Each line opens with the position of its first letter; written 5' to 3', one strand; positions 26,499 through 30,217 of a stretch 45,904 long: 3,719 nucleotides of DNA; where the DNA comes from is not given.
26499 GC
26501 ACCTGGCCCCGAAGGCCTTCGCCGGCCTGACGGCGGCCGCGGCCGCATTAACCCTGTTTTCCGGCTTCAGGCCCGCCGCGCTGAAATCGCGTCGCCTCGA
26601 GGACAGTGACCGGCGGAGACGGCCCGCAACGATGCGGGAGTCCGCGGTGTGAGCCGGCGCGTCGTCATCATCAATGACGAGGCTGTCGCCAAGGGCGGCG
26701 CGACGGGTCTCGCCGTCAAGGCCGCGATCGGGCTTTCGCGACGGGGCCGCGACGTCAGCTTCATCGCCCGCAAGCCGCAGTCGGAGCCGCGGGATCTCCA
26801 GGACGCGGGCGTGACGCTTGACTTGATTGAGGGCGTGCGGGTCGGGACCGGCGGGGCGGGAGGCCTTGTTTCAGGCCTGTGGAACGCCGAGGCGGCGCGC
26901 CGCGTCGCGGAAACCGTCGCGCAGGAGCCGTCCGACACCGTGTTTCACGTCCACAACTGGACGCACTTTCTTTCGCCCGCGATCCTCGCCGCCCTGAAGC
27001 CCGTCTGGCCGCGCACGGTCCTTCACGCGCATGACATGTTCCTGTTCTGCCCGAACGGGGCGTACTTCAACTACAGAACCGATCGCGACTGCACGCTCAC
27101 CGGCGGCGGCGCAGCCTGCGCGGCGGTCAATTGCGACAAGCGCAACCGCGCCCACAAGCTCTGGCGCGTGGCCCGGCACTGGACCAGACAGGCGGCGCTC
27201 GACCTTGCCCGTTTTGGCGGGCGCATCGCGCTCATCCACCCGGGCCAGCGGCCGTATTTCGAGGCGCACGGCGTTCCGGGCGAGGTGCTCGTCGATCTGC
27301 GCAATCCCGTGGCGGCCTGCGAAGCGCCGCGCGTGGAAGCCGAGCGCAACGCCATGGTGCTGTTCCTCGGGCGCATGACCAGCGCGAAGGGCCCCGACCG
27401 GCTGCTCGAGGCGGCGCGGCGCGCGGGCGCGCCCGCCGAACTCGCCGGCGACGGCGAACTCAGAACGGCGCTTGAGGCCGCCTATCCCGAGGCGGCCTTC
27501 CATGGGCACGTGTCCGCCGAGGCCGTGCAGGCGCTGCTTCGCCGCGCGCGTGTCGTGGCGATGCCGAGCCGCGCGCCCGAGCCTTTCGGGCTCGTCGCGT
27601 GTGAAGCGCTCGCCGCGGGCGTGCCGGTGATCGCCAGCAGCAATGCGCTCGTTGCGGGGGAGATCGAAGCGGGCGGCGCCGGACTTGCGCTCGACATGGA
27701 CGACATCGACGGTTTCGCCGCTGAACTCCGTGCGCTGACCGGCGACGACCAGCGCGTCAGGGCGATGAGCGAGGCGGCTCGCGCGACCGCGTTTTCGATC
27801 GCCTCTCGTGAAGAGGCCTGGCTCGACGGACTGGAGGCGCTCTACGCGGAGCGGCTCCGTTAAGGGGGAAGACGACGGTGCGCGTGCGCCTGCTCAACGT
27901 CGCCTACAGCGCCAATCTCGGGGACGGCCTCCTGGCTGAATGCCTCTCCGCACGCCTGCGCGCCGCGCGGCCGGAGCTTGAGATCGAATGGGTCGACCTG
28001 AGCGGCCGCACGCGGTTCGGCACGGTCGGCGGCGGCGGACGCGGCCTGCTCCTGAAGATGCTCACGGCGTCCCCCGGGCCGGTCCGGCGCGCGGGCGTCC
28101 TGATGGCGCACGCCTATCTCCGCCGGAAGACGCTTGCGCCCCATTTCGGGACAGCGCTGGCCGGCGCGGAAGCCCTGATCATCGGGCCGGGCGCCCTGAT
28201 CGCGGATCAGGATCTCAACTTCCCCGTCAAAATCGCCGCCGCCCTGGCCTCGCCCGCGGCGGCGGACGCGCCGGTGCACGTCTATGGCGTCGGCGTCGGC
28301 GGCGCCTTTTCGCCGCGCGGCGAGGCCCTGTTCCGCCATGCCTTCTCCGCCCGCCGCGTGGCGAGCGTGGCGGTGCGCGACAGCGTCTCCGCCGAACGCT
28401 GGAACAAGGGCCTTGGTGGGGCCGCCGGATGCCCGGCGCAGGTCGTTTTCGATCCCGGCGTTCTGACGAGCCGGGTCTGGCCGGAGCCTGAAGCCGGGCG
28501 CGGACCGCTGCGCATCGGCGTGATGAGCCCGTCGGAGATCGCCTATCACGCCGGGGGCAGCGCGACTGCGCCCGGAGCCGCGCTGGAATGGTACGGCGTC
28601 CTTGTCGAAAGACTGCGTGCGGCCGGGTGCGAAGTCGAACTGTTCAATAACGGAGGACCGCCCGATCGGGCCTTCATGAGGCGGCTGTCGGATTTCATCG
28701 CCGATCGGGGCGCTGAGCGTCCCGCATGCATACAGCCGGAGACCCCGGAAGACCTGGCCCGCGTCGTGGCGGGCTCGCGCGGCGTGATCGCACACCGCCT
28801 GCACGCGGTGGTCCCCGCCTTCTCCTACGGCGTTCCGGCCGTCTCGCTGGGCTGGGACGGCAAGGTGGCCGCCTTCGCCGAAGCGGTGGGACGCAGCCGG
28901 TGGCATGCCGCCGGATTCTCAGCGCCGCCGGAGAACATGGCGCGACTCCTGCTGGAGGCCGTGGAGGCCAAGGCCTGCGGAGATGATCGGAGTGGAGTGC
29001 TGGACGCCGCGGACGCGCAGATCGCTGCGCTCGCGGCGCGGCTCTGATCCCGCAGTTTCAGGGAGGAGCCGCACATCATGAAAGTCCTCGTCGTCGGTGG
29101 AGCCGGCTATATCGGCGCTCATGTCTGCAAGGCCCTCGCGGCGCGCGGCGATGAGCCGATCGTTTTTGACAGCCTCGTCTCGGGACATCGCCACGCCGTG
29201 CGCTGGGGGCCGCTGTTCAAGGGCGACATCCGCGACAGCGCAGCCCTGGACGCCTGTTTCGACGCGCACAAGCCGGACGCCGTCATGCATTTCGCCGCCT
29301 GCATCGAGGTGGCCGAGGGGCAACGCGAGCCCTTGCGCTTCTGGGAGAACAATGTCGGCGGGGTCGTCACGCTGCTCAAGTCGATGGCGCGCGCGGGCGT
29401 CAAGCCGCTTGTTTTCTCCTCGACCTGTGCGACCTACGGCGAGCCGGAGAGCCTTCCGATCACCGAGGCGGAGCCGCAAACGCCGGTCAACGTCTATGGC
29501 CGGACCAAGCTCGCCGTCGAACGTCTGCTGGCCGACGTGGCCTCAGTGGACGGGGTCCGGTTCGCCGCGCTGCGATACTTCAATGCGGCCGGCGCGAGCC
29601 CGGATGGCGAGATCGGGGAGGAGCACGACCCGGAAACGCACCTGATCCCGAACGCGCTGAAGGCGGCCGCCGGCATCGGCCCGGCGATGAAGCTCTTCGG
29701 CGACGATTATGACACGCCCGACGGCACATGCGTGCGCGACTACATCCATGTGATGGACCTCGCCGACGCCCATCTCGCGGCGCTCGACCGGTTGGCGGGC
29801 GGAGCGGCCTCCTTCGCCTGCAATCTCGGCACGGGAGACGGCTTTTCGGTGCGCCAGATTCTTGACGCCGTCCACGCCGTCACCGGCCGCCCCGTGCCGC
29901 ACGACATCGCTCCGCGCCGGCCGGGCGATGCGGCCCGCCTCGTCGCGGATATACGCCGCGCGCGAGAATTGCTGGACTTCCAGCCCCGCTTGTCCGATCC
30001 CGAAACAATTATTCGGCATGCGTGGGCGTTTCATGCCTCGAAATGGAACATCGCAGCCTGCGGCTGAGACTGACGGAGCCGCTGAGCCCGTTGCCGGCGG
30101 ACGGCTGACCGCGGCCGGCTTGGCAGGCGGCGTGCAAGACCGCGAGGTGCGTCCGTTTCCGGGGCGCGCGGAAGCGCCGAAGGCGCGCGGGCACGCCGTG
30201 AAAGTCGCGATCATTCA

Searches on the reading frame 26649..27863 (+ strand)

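Call 54: search_protein_families(library=pfam, proteins=[window:26649-27863:+], max_evalue=0.001)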
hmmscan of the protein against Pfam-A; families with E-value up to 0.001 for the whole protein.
window:26649-27863:+ (404 aa): 5 families
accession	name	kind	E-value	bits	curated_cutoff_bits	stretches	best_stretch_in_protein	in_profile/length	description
PF00534.26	Glycos_transf_1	-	4.6e-23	82.1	26.4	1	231-379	12-171/172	Glycosyl transferases group 1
PF13692.12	Glyco_trans_1_4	-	8.5e-20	71.9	27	1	236-364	3-140/142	Glycosyl transferases group 1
PF20706.3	GT4-conflict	-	1.6e-10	41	26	1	232-337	195-318/385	Family 4 Glycosyltransferase in conflict systems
PF13439.12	Glyco_transf_4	-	7.1e-07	29.8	28.5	1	16-138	2-109/170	Glycosyltransferase Family 4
PF13524.12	Glyco_trans_1_2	-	1e-06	29.2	25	1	251-381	4-129/144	Glycosyl transferase-like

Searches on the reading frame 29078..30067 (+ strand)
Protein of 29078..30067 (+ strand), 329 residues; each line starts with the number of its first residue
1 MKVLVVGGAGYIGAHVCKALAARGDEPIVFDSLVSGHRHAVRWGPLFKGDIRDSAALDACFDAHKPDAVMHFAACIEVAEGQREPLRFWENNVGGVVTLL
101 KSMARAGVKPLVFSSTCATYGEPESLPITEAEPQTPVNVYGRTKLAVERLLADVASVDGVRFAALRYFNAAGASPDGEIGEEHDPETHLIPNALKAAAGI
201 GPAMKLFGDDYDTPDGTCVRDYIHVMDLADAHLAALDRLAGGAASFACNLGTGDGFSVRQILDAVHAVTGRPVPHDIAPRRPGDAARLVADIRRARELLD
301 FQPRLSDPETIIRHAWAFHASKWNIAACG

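Call 55: search_protein_families(library=pfam, proteins=[window:29078-30067:+], max_evalue=0.001)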
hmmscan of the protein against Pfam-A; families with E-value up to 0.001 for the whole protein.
window:29078-30067:+ (329 aa): 7 families
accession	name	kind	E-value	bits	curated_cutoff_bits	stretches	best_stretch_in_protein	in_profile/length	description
PF01370.27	Epimerase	-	3.5e-53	180.9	20.9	1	3-250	1-239/240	NAD dependent epimerase/dehydratase family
PF16363.11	GDP_Man_Dehyd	-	6e-42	144.7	27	1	4-308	1-326/332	GDP-mannose 4,6 dehydratase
PF04321.23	RmlD_sub_bind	-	5.1e-17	62.3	27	1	1-153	1-138/287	RmlD substrate binding domain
PF02719.21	Polysacc_synt_2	-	6e-14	52.4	20.2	1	3-173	1-174/293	Polysaccharide biosynthesis protein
PF01073.25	3Beta_HSD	-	2.5e-11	43.6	22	1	4-151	1-157/280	3-beta hydroxysteroid dehydrogenase/isomerase family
PF07993.18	NAD_binding_4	-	0.00014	21.5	20.1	1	65-181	88-218/258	Male sterility protein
PF13460.12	NAD_binding_10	-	0.00025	21.4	27.2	1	7-151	1-131/184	NAD(P)H-binding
